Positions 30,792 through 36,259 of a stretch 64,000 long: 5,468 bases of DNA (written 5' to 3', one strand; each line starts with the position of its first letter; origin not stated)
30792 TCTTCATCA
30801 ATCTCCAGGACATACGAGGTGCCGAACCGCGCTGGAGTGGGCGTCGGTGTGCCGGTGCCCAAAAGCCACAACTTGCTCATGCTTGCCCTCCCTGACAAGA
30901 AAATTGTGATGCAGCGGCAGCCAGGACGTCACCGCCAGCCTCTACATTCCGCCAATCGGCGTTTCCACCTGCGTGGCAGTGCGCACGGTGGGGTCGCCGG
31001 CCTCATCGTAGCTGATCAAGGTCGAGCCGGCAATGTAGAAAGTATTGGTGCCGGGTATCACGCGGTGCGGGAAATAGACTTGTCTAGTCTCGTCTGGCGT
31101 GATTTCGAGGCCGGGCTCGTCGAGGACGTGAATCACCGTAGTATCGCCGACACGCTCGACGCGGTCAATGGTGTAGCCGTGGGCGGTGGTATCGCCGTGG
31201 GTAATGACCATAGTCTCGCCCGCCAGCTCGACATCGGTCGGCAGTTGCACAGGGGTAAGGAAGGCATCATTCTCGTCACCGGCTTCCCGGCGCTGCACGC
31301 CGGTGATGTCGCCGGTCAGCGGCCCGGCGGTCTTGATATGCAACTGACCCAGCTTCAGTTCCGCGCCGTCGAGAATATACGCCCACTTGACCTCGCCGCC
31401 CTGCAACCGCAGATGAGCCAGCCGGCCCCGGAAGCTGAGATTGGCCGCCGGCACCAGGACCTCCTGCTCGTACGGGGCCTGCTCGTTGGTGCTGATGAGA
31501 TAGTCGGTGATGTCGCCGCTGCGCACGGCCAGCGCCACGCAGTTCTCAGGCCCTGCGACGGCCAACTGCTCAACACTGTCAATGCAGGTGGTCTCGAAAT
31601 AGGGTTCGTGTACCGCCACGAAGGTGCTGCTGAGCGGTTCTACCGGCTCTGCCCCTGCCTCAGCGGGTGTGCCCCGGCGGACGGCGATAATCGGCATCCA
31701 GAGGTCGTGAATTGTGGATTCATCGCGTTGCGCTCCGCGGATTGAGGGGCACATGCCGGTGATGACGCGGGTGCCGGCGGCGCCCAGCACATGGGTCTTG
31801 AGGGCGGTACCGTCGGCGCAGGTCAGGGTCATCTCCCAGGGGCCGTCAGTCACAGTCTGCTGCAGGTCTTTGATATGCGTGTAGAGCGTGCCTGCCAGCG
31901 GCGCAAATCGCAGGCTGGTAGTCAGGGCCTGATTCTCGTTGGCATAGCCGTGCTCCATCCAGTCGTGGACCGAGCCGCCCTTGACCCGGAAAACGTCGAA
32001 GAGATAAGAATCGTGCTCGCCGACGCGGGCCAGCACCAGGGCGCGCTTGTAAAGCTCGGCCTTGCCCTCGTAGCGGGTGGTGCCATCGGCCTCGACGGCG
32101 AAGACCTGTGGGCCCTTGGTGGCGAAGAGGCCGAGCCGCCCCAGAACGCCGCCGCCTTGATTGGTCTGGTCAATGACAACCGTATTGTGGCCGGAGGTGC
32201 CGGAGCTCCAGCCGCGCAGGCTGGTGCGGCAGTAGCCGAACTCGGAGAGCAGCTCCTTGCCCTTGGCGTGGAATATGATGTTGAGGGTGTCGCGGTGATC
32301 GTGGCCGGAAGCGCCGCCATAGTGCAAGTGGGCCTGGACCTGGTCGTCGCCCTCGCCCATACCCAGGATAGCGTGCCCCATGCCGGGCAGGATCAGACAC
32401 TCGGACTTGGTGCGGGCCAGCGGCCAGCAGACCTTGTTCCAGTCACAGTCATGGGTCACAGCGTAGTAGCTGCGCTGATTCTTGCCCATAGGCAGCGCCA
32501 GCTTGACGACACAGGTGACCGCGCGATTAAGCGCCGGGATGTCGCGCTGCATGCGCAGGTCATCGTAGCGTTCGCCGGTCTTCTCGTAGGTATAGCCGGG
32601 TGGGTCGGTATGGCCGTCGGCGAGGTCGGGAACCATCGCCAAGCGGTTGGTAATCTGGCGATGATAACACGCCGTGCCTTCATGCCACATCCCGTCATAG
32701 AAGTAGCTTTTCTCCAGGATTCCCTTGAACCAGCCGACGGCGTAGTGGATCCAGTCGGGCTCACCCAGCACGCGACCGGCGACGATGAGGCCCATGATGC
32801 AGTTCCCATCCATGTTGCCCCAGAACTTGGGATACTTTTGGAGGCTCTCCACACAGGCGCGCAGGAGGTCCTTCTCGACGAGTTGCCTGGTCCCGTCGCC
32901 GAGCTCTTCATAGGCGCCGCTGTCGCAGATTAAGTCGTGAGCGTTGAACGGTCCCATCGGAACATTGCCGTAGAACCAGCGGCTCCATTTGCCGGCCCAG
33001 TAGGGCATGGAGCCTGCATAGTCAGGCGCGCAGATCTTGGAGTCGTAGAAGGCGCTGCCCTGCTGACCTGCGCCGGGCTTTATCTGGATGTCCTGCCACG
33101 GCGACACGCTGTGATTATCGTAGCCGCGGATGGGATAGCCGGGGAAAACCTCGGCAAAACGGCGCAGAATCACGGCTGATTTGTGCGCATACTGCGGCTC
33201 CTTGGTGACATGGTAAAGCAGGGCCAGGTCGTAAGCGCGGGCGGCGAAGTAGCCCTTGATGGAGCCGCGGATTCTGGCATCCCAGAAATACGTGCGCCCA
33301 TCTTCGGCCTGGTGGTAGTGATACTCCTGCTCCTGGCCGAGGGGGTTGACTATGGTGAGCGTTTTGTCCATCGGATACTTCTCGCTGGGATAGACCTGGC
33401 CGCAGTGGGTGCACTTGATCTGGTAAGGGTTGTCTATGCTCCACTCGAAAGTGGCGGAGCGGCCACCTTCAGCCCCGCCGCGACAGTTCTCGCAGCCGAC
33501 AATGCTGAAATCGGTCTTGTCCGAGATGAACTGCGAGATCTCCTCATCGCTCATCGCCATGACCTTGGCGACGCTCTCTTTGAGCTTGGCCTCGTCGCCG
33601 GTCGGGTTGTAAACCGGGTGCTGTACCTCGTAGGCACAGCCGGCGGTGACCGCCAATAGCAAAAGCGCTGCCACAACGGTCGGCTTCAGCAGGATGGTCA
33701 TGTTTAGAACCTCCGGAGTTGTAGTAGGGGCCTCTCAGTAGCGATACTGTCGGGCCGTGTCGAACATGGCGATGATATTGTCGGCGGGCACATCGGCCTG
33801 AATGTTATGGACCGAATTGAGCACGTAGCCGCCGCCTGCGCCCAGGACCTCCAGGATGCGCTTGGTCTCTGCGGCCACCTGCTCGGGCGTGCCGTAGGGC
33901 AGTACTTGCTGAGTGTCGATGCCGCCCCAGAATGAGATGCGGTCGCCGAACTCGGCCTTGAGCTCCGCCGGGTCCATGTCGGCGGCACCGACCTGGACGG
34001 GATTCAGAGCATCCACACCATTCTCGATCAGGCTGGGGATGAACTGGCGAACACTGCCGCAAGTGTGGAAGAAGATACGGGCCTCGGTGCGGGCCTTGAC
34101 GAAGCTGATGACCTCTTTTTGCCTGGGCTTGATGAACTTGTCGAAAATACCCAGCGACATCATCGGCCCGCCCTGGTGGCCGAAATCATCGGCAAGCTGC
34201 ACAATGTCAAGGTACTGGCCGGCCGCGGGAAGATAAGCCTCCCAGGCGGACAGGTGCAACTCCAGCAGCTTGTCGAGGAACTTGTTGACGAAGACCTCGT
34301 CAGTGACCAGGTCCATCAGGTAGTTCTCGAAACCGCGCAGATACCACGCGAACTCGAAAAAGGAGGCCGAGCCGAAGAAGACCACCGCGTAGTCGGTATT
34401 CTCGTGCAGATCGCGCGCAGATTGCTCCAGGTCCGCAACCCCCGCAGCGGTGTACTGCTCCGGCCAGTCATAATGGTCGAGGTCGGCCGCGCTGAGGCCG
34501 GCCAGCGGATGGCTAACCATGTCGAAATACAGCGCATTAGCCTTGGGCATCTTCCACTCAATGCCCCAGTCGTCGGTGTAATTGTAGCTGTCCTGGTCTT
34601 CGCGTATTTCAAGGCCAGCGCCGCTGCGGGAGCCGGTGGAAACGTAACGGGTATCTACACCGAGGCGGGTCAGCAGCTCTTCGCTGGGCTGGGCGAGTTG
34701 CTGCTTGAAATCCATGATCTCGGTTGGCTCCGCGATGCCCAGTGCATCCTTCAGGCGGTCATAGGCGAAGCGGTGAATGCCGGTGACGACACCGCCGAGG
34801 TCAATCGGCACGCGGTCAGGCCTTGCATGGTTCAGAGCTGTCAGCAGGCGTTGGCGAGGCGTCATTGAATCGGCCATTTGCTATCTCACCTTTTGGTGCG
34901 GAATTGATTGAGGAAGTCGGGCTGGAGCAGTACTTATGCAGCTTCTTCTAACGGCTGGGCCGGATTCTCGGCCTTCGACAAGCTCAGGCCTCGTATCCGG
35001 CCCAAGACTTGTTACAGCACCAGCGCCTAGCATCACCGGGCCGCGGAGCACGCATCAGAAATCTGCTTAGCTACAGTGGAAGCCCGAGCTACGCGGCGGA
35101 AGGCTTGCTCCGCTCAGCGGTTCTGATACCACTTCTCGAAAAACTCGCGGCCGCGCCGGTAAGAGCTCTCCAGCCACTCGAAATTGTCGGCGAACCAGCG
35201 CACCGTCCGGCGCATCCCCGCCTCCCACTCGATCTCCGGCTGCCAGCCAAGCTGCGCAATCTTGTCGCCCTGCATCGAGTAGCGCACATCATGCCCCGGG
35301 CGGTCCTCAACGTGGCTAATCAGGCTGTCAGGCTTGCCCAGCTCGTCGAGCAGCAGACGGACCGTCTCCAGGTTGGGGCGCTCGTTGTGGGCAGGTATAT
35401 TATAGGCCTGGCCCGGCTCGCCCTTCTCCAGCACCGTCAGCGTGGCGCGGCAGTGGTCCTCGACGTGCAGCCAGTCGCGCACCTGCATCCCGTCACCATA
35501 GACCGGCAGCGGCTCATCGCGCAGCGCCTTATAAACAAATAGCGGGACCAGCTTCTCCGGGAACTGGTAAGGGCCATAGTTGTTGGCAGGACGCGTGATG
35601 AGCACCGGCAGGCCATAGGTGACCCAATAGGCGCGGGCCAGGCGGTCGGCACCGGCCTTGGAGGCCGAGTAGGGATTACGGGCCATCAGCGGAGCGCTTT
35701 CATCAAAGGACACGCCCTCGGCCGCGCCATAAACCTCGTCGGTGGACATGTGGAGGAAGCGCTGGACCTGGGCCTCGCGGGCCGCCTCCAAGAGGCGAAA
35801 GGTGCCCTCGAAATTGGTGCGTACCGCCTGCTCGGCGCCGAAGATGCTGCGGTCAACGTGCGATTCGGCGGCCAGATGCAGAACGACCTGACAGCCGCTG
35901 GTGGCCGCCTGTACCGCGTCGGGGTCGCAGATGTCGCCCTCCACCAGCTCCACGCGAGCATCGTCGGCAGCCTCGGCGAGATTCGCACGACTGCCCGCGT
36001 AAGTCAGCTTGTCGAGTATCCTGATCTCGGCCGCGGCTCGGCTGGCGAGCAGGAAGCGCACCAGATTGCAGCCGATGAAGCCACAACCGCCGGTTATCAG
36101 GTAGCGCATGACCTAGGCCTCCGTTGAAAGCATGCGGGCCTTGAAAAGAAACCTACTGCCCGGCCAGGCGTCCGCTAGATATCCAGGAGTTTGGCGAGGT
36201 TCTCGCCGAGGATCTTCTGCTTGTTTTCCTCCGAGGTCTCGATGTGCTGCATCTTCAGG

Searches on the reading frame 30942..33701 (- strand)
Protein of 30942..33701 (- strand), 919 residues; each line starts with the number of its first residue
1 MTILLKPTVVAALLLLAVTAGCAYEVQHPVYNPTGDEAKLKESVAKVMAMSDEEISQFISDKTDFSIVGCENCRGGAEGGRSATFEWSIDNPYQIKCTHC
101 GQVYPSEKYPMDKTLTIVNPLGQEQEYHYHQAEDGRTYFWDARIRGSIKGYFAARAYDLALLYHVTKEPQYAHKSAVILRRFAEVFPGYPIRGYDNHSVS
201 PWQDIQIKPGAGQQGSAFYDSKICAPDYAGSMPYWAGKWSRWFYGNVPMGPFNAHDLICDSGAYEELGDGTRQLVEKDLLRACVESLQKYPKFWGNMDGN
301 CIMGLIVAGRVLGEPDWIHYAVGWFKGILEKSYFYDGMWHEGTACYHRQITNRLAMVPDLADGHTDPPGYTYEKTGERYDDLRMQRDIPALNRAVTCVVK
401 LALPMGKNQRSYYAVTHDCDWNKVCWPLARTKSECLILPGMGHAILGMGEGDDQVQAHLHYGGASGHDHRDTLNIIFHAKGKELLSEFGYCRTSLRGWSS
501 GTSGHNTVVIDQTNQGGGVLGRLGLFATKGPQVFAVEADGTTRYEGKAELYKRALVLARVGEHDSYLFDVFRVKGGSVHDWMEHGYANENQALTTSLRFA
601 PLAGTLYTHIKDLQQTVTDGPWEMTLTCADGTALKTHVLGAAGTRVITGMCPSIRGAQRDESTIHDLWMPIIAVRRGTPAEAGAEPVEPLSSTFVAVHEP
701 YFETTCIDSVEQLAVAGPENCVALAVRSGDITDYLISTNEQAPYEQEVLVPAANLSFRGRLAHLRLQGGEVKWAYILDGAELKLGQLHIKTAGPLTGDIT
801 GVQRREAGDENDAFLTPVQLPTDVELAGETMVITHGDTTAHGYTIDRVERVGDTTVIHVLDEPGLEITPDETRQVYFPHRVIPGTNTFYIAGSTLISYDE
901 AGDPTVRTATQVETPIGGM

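Call 63: search_protein_families(library=pfam, proteins=[window:30942-33701:-], max_evalue=0.001)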
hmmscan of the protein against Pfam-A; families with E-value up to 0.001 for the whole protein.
window:30942-33701:- (919 aa): 1 family
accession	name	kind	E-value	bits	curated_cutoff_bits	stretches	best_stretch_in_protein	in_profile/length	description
PF07940.18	Hepar_II_III_C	-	2.8e-09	37.3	24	1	460-551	32-124/237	Heparinase II/III-like, C-terminal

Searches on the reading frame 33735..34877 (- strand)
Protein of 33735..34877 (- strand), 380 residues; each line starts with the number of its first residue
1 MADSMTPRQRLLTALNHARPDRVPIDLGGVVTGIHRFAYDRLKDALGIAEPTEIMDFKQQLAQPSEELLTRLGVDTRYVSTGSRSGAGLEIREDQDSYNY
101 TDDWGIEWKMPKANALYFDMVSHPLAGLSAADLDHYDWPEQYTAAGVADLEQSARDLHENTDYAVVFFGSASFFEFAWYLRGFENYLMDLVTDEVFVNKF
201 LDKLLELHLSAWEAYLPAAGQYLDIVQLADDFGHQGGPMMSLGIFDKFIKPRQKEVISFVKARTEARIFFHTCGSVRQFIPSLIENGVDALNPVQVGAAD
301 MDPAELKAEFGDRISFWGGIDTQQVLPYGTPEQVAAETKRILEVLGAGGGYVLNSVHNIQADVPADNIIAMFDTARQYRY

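Call 63: search_protein_families(library=pfam, proteins=[window:33735-34877:-], max_evalue=0.001)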
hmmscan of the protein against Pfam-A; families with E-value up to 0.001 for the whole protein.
window:33735-34877:- (380 aa): 1 family
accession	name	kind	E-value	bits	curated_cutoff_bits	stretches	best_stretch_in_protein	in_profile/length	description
PF01208.23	URO-D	-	1.1e-25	90.8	23.9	1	130-378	102-346/346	Uroporphyrinogen decarboxylase (URO-D)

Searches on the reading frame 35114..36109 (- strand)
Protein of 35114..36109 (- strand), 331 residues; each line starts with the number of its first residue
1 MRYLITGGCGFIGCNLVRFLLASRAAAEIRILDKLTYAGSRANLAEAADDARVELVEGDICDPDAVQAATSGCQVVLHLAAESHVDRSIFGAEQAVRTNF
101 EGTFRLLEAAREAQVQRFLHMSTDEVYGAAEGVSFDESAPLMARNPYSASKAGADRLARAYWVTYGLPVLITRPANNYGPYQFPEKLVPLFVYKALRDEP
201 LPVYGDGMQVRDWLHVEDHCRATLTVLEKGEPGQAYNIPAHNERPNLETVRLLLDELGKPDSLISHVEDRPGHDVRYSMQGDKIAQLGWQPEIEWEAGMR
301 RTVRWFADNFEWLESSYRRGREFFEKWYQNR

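Call 63: search_protein_families(library=pfam, proteins=[window:35114-36109:-], max_evalue=0.001)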
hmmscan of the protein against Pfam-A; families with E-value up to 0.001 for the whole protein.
window:35114-36109:- (331 aa): 9 families
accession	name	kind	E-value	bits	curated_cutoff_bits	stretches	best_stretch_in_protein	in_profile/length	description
PF16363.11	GDP_Man_Dehyd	-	2.7e-70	237.9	27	1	4-302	1-332/332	GDP-mannose 4,6 dehydratase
PF01370.27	Epimerase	-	6.2e-65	219.4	20.9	1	4-238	2-239/240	NAD dependent epimerase/dehydratase family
PF01073.25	3Beta_HSD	-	1.3e-23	83.9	22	1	4-218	1-220/280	3-beta hydroxysteroid dehydrogenase/isomerase family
PF07993.18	NAD_binding_4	-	1.7e-16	60.6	20.1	1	5-175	1-205/258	Male sterility protein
PF02719.21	Polysacc_synt_2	-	7e-16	58.7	20.2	1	4-125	2-130/293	Polysaccharide biosynthesis protein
PF13460.12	NAD_binding_10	-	6.1e-13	49.5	27.2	1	7-174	1-143/184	NAD(P)H-binding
PF04321.23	RmlD_sub_bind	-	7.4e-13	48.7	27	1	1-259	1-233/287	RmlD substrate binding domain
PF05368.20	NmrA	-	8.5e-07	29.3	27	1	4-122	6-106/298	NmrA-like family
PF08659.16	KR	-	2.1e-06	28.2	22.6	1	3-74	3-76/180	KR domain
